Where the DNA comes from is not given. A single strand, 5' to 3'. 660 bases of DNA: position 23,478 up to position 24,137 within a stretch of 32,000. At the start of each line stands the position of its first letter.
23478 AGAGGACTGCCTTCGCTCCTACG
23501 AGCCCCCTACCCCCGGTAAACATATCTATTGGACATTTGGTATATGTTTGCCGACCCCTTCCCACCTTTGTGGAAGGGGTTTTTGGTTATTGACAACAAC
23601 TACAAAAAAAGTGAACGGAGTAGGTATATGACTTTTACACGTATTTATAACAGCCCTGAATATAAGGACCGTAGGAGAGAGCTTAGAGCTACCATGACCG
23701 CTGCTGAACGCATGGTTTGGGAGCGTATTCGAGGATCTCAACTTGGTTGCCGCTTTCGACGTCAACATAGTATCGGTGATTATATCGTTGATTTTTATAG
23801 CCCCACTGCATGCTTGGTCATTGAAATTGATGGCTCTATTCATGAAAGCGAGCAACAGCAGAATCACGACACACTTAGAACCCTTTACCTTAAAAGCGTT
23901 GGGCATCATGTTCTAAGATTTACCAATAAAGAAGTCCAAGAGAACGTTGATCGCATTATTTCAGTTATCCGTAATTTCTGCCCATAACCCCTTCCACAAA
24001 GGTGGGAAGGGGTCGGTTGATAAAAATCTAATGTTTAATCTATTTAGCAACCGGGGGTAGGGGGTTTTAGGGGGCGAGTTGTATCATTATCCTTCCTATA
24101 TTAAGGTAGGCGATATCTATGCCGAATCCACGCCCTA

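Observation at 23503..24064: Intact DUF559 endonuclease-like gene inside nested perfect inverted repeats: a miniature mobile cassette?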

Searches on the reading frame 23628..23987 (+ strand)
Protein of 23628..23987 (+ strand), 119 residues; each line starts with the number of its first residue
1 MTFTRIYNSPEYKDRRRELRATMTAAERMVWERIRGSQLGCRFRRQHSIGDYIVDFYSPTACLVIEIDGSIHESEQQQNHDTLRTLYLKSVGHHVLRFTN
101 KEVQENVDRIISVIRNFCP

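Call 11: search_protein_families(library=pfam, proteins=[window:23628-23987:+], max_evalue=0.01)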
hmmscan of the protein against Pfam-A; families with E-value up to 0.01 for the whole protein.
window:23628-23987:+ (119 aa): 3 families
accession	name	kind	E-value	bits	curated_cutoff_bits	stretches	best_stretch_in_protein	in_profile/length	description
PF04480.18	DUF559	-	4.5e-32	110.6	20.6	1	13-117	4-107/109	Protein of unknown function (DUF559)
PF18741.7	MTES_1575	-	8.3e-08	32.7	38.2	1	28-114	3-92/96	REase_MTES_1575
PF10881.14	DUF2726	-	0.0003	21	24.7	1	60-107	70-117/126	Protein of unknown function (DUF2726)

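Call 14: find_encoding_contigs(protein=window:23628-23987:+, flank=3000, max_places=6)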
Protein window:23628-23987:+ (119 aa): 8 contigs read that carry it; 6 places shown.
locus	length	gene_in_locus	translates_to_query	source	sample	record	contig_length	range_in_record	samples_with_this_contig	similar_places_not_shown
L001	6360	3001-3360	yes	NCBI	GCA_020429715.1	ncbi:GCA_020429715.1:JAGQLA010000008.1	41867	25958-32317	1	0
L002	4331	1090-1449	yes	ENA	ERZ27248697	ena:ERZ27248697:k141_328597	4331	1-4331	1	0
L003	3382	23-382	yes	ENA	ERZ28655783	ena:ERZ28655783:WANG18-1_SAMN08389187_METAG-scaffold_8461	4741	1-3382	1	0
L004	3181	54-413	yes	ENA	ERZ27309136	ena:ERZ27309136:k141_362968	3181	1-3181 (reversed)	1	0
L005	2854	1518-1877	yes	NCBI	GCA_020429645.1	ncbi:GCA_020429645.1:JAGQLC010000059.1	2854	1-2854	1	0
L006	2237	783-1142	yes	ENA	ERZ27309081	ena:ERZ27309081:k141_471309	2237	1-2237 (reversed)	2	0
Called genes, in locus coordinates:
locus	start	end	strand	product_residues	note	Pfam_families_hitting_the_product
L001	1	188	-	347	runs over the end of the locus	-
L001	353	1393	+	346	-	-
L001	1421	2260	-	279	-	PF01936:NYN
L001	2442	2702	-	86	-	PF00312:Ribosomal_S15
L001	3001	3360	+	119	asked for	PF04480:DUF559, PF18741:MTES_1575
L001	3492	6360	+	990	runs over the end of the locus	PF00133:tRNA-synt_1, PF09334:tRNA-synt_1g, PF13603:tRNA-synt_1_2, PF00293:NUDIX, PF00133:tRNA-synt_1, PF08264:Anticodon_1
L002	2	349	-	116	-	?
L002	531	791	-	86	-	PF00312:Ribosomal_S15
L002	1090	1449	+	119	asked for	PF04480:DUF559, PF18741:MTES_1575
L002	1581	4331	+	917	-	?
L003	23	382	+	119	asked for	PF04480:DUF559, PF18741:MTES_1575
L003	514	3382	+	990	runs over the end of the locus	PF00133:tRNA-synt_1, PF09334:tRNA-synt_1g, PF13603:tRNA-synt_1_2, PF00293:NUDIX, PF00133:tRNA-synt_1, PF08264:Anticodon_1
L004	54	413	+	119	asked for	PF04480:DUF559, PF18741:MTES_1575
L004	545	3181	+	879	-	?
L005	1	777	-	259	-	PF01936:NYN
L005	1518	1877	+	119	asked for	PF04480:DUF559, PF18741:MTES_1575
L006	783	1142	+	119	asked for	PF04480:DUF559, PF18741:MTES_1575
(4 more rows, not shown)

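Call 15: find_homologous_proteins(query=window:23628-23987:+, max_evalue=1e-10)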
Query window:23628-23987:+ (119 aa): 305 proteins with E <= 1e-10 among 310 candidates; the best 120 are listed.
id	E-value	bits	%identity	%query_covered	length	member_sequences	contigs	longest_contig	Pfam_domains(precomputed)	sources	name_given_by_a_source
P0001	1.4e-67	243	89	100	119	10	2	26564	PF04480.19,PF18741.8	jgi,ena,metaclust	metaclust:\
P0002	1.5e-65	236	87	100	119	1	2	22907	PF04480.19,PF18741.8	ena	-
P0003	6.7e-63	228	86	100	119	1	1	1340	PF04480.19,PF18741.8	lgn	-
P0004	4.4e-61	222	82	100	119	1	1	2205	PF04480.19,PF18741.8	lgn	-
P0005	2.0e-36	142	57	94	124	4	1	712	PF04480.19,PF18741.8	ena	-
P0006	4.3e-34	135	90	57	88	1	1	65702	PF04480.19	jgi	jgi:very-short-patch-repair endonuclease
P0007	3.0e-28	116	49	94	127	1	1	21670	PF04480.19,PF18741.8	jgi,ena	-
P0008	3.0e-28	116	49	94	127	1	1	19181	PF04480.19,PF18741.8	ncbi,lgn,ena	-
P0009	3.7e-28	116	49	98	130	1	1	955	PF04480.19,PF18741.8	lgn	-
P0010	3.8e-28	116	49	96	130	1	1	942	PF04480.19,PF18741.8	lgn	-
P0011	5.6e-28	115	50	93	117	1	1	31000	PF04480.19,PF18741.8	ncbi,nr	ncbi:MAG: endonuclease domain-containing protein [Candidatus Nomurabacteria bacterium]|nr:endonuclea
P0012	6.3e-28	115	46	96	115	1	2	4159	PF04480.19,PF18741.8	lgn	-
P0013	1.8e-27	113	50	93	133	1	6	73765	PF04480.19,PF18741.8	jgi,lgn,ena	-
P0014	2.2e-27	113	48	88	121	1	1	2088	PF04480.19,PF18741.8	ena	-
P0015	7.0e-27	112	50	93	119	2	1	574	PF04480.19,PF18741.8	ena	-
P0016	8.9e-27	111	50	93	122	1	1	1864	PF04480.19,PF18741.8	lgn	-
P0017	1.6e-26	110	46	97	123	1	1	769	PF04480.19,PF18741.8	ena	-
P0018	1.7e-26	110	47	92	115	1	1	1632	PF04480.19,PF18741.8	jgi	jgi:very-short-patch-repair endonuclease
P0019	1.8e-26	110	54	94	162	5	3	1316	PF04480.19,PF18741.8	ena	-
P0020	2.4e-26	110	46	94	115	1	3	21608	PF04480.19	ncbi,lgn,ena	-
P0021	3.1e-26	109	47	92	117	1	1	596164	PF04480.19,PF18741.8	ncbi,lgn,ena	-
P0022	3.6e-26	109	47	93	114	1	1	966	PF04480.19,PF18741.8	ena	-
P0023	4.4e-26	109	46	92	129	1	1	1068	PF04480.19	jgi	-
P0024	5.8e-26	109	48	92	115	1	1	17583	PF04480.19,PF18741.8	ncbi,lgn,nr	ncbi:MAG: endonuclease domain-containing protein [Candidatus Berkelbacteria bacterium]|nr:endonuclea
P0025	5.8e-26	109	48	95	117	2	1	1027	PF04480.19,PF18741.8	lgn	-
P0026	6.2e-26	108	50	93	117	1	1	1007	PF04480.19,PF18741.8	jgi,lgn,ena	-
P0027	6.7e-26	108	47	96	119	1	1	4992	PF04480.19,PF18741.8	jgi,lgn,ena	-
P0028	7.1e-26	108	49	93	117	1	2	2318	PF04480.19,PF18741.8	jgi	jgi:very-short-patch-repair endonuclease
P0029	9.3e-26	108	48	92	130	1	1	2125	PF04480.19,PF18741.8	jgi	jgi:very-short-patch-repair endonuclease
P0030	1.1e-25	108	49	95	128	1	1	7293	PF04480.19,PF18741.8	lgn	-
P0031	1.1e-25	108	47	96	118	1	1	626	PF04480.19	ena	-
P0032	1.3e-25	107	48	91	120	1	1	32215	PF04480.19,PF18741.8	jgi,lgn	-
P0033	1.5e-25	107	48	92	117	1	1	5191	PF04480.19,PF18741.8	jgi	jgi:very-short-patch-repair endonuclease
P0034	1.5e-25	107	47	92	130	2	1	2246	PF04480.19,PF18741.8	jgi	jgi:very-short-patch-repair endonuclease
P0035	1.5e-25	107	45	96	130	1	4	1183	PF04480.19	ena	-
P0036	1.9e-25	107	49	95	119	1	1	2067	PF04480.19,PF18741.8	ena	-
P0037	2.0e-25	107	49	93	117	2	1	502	PF04480.19,PF18741.8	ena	-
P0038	2.1e-25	107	47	92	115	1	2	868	PF04480.19,PF18741.8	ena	-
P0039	2.4e-25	107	44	94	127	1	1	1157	PF04480.19,PF18741.8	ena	-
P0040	2.8e-25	106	47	92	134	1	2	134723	PF04480.19,PF18741.8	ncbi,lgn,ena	ncbi:MAG: endonuclease domain-containing protein [Minisyncoccia bacterium]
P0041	2.8e-25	106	49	93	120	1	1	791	PF04480.19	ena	-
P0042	3.0e-25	106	47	95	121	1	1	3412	PF04480.19,PF18741.8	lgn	-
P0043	3.6e-25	106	43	97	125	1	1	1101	PF04480.19,PF18741.8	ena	-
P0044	3.9e-25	106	47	93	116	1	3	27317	PF04480.19,PF18741.8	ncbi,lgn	-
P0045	4.6e-25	106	46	96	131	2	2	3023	PF04480.19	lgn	-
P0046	4.9e-25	106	46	95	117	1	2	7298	PF04480.19,PF18741.8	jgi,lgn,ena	-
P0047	5.5e-25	105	48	96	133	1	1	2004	PF04480.19,PF18741.8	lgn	-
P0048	6.2e-25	105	46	93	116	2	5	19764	PF04480.19,PF18741.8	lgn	-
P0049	6.5e-25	105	48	92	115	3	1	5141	PF04480.19,PF18741.8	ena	-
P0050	7.1e-25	105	47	94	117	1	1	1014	PF04480.19,PF18741.8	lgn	-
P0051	7.8e-25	105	44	93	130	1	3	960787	PF04480.19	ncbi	-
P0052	8.2e-25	105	48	93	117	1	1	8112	PF04480.19,PF18741.8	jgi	jgi:very-short-patch-repair endonuclease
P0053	8.3e-25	105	46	92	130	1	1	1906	PF04480.19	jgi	jgi:very-short-patch-repair endonuclease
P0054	1.2e-24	104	45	95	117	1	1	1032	PF04480.19,PF18741.8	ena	-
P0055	1.3e-24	104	47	96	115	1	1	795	PF04480.19,PF18741.8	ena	-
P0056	1.4e-24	104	45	96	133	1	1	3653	PF04480.19,PF18741.8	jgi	jgi:very-short-patch-repair endonuclease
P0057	1.4e-24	104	48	92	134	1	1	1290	PF04480.19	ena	-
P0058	1.5e-24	104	46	93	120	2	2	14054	PF04480.19,PF18741.8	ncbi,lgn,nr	ncbi:MAG: endonuclease domain-containing protein [Candidatus Pacebacteria bacterium]|nr:endonuclease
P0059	1.5e-24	104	47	80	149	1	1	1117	PF04480.19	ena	-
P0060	1.7e-24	104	48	93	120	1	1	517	PF04480.19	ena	-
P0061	1.8e-24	104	50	92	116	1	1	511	PF04480.19,PF18741.8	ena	-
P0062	1.8e-24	104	53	82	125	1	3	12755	PF04480.19,PF18741.8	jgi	-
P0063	1.9e-24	104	46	96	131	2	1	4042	PF04480.19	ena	-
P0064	2.1e-24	104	48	94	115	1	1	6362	PF04480.19,PF18741.8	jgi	jgi:very-short-patch-repair endonuclease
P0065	2.2e-24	103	48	95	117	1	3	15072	PF04480.19,PF18741.8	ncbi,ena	-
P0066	2.5e-24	103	46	95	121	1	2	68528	PF04480.19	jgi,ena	jgi:very-short-patch-repair endonuclease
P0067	2.7e-24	103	48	84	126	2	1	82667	PF04480.19,PF18741.8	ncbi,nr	ncbi:MAG: endonuclease domain-containing protein [Candidatus Nomurabacteria bacterium]|nr:endonuclea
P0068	3.3e-24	103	50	84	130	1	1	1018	PF04480.19,PF18741.8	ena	-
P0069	4.1e-24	103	43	97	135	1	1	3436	PF04480.19,PF18741.8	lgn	-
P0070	4.5e-24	102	46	94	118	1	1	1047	PF04480.19,PF18741.8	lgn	-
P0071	4.8e-24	102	40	78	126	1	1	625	PF04480.19,PF18741.8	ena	-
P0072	5.4e-24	102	43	93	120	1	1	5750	PF04480.19,PF18741.8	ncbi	-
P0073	5.7e-24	102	45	93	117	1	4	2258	PF04480.19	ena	-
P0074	6.6e-24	102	47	86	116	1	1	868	PF04480.19,PF18741.8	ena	-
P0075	6.9e-24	102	45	96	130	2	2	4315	PF04480.19,PF18741.8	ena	-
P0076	9.2e-24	101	47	86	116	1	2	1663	PF04480.19,PF18741.8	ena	-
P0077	9.8e-24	101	45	92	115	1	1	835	PF04480.19,PF18741.8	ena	-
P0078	9.9e-24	101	45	93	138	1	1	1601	PF04480.19,PF18741.8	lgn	-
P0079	1.1e-23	101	48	84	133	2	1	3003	PF04480.19,PF18741.8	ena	-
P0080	1.4e-23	101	50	84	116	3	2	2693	PF04480.19,PF18741.8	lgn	-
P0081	1.6e-23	101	45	89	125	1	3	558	PF04480.19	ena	-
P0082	1.7e-23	101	49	90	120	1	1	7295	PF04480.19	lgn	-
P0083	2.0e-23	100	46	95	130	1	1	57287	PF04480.19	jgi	jgi:very-short-patch-repair endonuclease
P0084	2.0e-23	100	43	76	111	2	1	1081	PF04480.19,PF18741.8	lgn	-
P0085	2.0e-23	100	46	94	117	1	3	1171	PF04480.19,PF18741.8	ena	-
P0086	2.1e-23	100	49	87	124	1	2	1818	PF04480.19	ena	-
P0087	2.1e-23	100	44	94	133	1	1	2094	PF04480.19,PF18741.8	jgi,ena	-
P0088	2.4e-23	100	48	87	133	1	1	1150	PF04480.19,PF18741.8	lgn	-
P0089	2.5e-23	100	48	87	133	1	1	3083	PF04480.19,PF18741.8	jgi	jgi:very-short-patch-repair endonuclease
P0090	2.7e-23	100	47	96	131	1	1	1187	PF04480.19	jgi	jgi:very-short-patch-repair endonuclease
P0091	2.7e-23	100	38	96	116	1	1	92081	PF04480.19,PF18741.8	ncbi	-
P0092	2.8e-23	100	47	86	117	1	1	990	PF04480.19,PF18741.8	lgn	-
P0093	2.8e-23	100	47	92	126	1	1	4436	PF04480.19,PF18741.8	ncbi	-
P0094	3.8e-23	100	49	96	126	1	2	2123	PF04480.19,PF18741.8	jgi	-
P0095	4.3e-23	99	48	82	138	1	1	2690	PF04480.19,PF18741.8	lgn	-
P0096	4.3e-23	99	47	91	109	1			PF04480.19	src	-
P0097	4.4e-23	99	45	89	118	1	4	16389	PF04480.19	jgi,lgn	-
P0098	4.4e-23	99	45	93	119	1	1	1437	PF04480.19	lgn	-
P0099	4.5e-23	99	44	95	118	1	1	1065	PF04480.19,PF18741.8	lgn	-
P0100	4.6e-23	99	44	92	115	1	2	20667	PF04480.19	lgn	-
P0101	4.6e-23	99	46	96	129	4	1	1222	PF04480.19,PF18741.8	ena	-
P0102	5.0e-23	99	47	86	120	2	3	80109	PF04480.19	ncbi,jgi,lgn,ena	-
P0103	5.6e-23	99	49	84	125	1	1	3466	PF04480.19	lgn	-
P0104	5.8e-23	99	43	97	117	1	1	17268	PF04480.19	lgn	-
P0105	5.8e-23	99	44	97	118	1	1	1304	PF04480.19,PF18741.8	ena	-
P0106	6.1e-23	99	44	89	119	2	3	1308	PF04480.19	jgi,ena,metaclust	metaclust:\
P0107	6.1e-23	99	44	92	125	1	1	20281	PF04480.19,PF18741.8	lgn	-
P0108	7.5e-23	99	44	88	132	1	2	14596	PF04480.19,PF18741.8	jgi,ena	-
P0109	1.0e-22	98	43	93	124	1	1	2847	PF04480.19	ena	-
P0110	1.2e-22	98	48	98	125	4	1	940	PF04480.19,PF18741.8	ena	-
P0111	1.4e-22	98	45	95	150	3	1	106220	PF04480.19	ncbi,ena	ncbi:MAG: endonuclease domain-containing protein [Candidatus Paceibacterota bacterium]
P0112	1.5e-22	98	46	87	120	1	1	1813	PF04480.19,PF18741.8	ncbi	-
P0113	1.6e-22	97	50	92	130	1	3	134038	PF04480.19,PF18741.8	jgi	jgi:very-short-patch-repair endonuclease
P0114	1.7e-22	97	43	93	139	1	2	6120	PF04480.19,PF18741.8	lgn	-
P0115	1.7e-22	97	49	86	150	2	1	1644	PF04480.19,PF18741.8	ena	-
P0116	1.8e-22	97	46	94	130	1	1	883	PF04480.19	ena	-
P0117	1.9e-22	97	46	85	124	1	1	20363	PF04480.19,PF18741.8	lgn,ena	-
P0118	1.9e-22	97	43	80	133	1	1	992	PF04480.19,PF18741.8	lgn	-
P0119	2.0e-22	97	50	90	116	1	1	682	PF04480.19,PF18741.8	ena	-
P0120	2.2e-22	97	45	89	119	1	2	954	PF04480.19,PF18741.8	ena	-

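Call 17: find_encoding_contigs(protein=P0001, flank=2500, max_places=4)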
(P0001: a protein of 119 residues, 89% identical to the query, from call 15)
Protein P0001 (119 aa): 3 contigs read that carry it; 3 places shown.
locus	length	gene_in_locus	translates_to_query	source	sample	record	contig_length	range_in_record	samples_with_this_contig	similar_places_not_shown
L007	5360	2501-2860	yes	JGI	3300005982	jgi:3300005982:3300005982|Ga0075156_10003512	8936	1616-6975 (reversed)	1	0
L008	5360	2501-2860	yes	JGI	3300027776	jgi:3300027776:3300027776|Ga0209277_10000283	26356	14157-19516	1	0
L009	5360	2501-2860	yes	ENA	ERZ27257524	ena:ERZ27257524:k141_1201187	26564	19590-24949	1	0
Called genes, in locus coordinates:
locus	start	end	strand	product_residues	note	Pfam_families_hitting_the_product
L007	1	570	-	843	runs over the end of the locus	?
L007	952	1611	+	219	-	-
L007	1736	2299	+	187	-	-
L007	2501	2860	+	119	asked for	PF04480:DUF559, PF18741:MTES_1575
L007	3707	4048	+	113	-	-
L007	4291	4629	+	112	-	-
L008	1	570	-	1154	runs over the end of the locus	PF04563:RNA_pol_Rpb2_1, PF04561:RNA_pol_Rpb2_2, PF04565:RNA_pol_Rpb2_3, PF10385:RNA_pol_Rpb2_45, PF00562:RNA_pol_Rpb2_6, PF04560:RNA_pol_Rpb2_7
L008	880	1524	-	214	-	-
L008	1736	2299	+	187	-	-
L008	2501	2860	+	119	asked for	PF04480:DUF559, PF18741:MTES_1575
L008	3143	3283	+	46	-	-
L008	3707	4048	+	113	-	-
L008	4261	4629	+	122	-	-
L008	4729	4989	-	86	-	-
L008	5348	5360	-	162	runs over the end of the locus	-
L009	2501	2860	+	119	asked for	PF04480:DUF559, PF18741:MTES_1575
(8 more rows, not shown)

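Call 18: find_encoding_contigs(protein=P0002, flank=2500, max_places=4)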
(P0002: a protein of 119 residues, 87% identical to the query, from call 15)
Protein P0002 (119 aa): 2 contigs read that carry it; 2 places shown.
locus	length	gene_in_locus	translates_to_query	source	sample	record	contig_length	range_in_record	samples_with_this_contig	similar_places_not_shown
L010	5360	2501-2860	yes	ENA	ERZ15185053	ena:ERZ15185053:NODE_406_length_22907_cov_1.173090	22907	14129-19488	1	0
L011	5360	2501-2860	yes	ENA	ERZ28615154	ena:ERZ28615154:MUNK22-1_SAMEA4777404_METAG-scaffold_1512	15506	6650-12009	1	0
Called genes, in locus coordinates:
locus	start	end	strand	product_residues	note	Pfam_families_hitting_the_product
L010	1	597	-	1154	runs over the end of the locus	PF04563:RNA_pol_Rpb2_1, PF04561:RNA_pol_Rpb2_2, PF04565:RNA_pol_Rpb2_3, PF10385:RNA_pol_Rpb2_45, PF00562:RNA_pol_Rpb2_6, PF04560:RNA_pol_Rpb2_7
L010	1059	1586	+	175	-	-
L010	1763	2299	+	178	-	-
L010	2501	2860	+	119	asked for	PF04480:DUF559, PF18741:MTES_1575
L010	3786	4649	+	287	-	-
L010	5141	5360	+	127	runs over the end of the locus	-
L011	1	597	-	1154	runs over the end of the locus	PF04563:RNA_pol_Rpb2_1, PF04561:RNA_pol_Rpb2_2, PF04565:RNA_pol_Rpb2_3, PF10385:RNA_pol_Rpb2_45, PF00562:RNA_pol_Rpb2_6, PF04560:RNA_pol_Rpb2_7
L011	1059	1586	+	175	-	-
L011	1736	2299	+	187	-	-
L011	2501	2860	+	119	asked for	PF04480:DUF559, PF18741:MTES_1575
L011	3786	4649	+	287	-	-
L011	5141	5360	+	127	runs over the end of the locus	-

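Call 19: find_encoding_contigs(protein=P0006, flank=2500, max_places=4)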
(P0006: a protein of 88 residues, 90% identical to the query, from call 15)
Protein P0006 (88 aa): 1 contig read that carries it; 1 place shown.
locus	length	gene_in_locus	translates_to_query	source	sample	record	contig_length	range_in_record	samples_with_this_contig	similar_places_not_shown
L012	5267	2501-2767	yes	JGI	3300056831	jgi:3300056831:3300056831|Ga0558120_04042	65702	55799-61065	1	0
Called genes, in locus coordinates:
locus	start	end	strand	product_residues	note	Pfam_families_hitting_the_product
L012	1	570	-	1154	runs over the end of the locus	PF04563:RNA_pol_Rpb2_1, PF04561:RNA_pol_Rpb2_2, PF04565:RNA_pol_Rpb2_3, PF10385:RNA_pol_Rpb2_45, PF00562:RNA_pol_Rpb2_6, PF04560:RNA_pol_Rpb2_7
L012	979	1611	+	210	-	-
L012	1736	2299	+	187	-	-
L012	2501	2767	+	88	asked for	PF04480:DUF559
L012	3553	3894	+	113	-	-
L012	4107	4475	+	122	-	-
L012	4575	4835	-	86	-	-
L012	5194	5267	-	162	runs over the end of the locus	-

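Call 47: find_related_loci(query=A2, collection=metagenome_contigs, flank=2500)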
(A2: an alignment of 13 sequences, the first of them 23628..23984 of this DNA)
Query A2 (119 aa) in metagenome_contigs; peptide patterns used: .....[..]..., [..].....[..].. (x = any residue, [..] = any of these).
600 stretches matched a pattern (row limit reached: there are more); 557 encode a relative of the query (tblastn E <= 1e-3); the best 80 are kept; 80 distinct loci.
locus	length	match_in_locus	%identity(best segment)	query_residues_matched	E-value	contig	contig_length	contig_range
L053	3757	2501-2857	89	1-119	4e-72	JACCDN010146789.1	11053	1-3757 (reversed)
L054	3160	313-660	48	6-119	9e-34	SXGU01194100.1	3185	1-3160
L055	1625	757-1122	46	3-119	1e-31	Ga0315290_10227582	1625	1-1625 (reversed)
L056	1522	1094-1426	47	6-115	2e-31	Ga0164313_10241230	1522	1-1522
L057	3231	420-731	50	15-117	3e-31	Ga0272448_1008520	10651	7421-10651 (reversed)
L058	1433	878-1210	46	5-115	2e-31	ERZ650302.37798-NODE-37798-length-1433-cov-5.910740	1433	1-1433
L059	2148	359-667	50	14-116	4e-31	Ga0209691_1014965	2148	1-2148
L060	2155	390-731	45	6-118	1e-30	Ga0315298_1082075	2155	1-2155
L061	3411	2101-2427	53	17-119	6e-31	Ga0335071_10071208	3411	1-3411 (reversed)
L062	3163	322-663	46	4-116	2e-29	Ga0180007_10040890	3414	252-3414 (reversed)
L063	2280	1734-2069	44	2-115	3e-29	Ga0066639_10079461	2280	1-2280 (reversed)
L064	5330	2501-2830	46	6-115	3e-29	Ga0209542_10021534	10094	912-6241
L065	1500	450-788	42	4-116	3e-29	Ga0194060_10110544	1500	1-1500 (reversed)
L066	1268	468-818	44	1-116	3e-29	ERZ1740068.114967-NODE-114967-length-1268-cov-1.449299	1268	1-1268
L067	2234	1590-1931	44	5-118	5e-29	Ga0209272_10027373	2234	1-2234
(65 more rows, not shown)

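Call 56: search_solved_structures(query=A2, max_evalue=0.01, show_alignments=2)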
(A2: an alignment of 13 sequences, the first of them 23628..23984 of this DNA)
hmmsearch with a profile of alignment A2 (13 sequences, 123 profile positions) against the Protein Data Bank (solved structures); distinct sequences matched with E-value up to 0.01: 1.
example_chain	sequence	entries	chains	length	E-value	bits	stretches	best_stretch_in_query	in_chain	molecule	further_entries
3hrl_A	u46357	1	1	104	1.9e-29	105.1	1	19-119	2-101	Endonuclease-Like Protein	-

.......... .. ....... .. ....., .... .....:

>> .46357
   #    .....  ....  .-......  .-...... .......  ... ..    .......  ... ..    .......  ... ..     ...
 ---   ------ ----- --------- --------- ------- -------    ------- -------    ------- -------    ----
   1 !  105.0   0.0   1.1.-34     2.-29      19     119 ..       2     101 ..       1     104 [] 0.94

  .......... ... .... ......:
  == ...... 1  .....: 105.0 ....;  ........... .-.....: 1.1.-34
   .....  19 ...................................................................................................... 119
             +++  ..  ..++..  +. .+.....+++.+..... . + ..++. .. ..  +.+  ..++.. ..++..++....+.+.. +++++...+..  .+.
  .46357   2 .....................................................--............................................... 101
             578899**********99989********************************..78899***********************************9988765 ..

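Call 68: predict_structure(alignment_id=A2)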
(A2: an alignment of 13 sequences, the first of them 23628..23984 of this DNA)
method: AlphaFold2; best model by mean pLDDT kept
length: 119 residues; sequences in the alignment: 13
mean_pLDDT: 86.7   pTM: 0.81
mean pLDDT of the five models: 86.7, 86.4, 86.3, 85.7, 85.2
residues with pLDDT >= 90: 70; 70-90: 36; 50-70: 10; < 50: 3
segments of 3 or more residues with pLDDT < 50: 1-3
pLDDT, mean of each block of 10 residues (from residue 1): 60 90 94 86 91 92 87 74 89 92 95 92
secondary structure, 60 per line:
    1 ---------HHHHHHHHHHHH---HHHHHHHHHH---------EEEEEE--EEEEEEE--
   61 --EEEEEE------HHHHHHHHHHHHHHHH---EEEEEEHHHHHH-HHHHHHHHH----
elements in order: H10-21 H25-34 E44-49 E52-58 E63-68 H75-90 E94-99 H100-105 H107-115
